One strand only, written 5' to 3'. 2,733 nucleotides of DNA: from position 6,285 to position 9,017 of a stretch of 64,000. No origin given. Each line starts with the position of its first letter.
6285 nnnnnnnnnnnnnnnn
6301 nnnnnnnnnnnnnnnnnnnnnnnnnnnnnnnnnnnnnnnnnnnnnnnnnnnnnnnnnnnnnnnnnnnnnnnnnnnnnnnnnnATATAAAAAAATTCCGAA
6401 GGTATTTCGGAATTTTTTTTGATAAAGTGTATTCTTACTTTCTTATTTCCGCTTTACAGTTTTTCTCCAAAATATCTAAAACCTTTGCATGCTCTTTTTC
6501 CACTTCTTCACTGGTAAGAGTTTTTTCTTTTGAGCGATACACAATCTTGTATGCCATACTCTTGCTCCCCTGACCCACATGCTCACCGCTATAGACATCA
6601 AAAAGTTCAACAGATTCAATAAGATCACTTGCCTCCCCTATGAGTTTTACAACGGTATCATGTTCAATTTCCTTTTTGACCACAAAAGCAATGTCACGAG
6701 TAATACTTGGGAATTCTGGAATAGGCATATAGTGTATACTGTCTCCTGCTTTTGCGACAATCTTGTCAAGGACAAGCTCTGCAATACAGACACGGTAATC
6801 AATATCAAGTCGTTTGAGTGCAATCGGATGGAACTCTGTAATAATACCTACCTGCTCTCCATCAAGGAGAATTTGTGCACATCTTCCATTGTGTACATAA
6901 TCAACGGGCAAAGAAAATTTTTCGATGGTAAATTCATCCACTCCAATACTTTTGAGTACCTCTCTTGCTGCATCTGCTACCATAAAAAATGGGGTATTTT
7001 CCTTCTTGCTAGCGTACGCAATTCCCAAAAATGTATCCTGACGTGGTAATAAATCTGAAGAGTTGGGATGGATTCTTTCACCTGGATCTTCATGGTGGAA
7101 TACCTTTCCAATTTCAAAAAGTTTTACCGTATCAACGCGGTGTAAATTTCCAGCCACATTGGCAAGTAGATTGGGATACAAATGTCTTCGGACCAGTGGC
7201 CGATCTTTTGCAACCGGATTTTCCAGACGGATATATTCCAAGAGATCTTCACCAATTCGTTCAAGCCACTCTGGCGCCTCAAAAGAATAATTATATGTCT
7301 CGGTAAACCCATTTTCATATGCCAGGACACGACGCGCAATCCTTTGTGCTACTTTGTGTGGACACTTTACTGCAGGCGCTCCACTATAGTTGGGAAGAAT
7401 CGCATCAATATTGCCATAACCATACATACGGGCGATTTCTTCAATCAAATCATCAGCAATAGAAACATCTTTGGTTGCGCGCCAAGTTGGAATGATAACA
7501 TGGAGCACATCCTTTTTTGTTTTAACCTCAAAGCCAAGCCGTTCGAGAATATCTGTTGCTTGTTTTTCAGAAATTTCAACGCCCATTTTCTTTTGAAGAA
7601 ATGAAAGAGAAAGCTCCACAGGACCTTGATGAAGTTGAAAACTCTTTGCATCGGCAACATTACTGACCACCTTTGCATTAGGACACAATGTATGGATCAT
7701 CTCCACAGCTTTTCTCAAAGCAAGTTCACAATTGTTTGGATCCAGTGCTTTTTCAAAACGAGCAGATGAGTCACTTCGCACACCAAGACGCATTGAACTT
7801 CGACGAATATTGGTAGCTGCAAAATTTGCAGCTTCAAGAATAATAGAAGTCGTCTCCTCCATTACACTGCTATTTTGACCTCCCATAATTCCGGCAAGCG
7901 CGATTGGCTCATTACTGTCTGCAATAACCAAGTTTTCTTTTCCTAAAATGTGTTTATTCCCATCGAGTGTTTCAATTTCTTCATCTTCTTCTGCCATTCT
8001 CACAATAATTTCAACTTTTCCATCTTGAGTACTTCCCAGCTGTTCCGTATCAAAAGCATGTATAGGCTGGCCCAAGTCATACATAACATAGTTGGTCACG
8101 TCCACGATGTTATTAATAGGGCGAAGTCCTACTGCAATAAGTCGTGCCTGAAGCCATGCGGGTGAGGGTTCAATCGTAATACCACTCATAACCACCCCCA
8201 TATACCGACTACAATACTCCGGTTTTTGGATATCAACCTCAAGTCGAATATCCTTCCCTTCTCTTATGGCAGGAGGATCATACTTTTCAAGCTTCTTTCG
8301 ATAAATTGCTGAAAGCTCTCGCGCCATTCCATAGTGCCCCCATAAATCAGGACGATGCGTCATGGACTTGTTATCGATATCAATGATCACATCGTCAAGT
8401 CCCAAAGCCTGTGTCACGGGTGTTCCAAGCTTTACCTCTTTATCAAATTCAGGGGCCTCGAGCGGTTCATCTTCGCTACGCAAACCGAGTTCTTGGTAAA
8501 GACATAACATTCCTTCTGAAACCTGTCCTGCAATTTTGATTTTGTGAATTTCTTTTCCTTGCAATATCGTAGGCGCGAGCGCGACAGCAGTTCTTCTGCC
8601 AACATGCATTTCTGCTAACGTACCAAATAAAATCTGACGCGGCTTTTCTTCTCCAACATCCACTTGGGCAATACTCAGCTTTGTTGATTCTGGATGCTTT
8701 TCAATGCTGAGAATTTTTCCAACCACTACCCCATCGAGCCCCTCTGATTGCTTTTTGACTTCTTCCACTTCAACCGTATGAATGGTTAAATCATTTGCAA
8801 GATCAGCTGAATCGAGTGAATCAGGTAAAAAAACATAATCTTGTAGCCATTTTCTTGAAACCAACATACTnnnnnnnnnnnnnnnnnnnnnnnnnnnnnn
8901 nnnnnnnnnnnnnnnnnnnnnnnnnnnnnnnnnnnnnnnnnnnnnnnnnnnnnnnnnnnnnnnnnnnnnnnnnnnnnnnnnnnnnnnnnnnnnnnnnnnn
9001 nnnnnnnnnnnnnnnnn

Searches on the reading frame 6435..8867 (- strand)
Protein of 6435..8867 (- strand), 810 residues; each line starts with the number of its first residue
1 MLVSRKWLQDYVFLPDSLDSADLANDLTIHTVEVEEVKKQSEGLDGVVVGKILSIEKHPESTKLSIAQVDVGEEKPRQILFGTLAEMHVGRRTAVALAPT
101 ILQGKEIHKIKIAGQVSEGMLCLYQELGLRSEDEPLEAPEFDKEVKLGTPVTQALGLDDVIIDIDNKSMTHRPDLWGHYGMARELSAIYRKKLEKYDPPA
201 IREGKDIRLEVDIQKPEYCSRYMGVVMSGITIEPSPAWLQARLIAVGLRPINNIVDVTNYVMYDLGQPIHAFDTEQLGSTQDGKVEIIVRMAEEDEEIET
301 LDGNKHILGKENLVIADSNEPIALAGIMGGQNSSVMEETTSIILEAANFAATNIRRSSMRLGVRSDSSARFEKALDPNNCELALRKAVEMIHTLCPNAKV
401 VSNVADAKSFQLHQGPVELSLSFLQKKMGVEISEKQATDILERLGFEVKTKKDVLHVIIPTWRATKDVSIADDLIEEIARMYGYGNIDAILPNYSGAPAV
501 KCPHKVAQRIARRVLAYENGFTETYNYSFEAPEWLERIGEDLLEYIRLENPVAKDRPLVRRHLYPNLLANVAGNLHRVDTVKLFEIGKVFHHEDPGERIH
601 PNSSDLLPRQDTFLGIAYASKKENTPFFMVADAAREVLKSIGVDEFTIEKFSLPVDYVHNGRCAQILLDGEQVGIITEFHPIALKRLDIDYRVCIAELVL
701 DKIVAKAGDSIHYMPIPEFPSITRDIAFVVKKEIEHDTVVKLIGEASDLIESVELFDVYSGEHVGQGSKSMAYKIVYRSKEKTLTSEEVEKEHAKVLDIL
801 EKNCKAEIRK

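Call 16: search_protein_families(library=pfam, proteins=[window:6435-8867:-], max_evalue=0.001)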
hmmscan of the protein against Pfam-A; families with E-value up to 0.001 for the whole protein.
window:6435-8867:- (810 aa): 5 families
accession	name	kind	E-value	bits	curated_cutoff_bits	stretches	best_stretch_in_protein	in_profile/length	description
PF03483.22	B3_4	-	5e-64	215.5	29.3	1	219-395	2-173/174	B3/4 domain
PF17759.6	tRNA_synthFbeta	-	9e-40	136.9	22.4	1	487-699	1-213/214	Phenylalanyl tRNA synthetase beta chain CLM domain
PF03147.19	FDX-ACB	-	5.1e-30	104.2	31.1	1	717-809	1-94/94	Ferredoxin-fold anticodon binding domain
PF03484.21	B5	-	8.2e-20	71.2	28.6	1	417-484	1-67/67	tRNA synthetase B5 domain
PF01588.26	tRNA_bind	-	1.5e-14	54.3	27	1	47-149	1-95/96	Putative tRNA binding domain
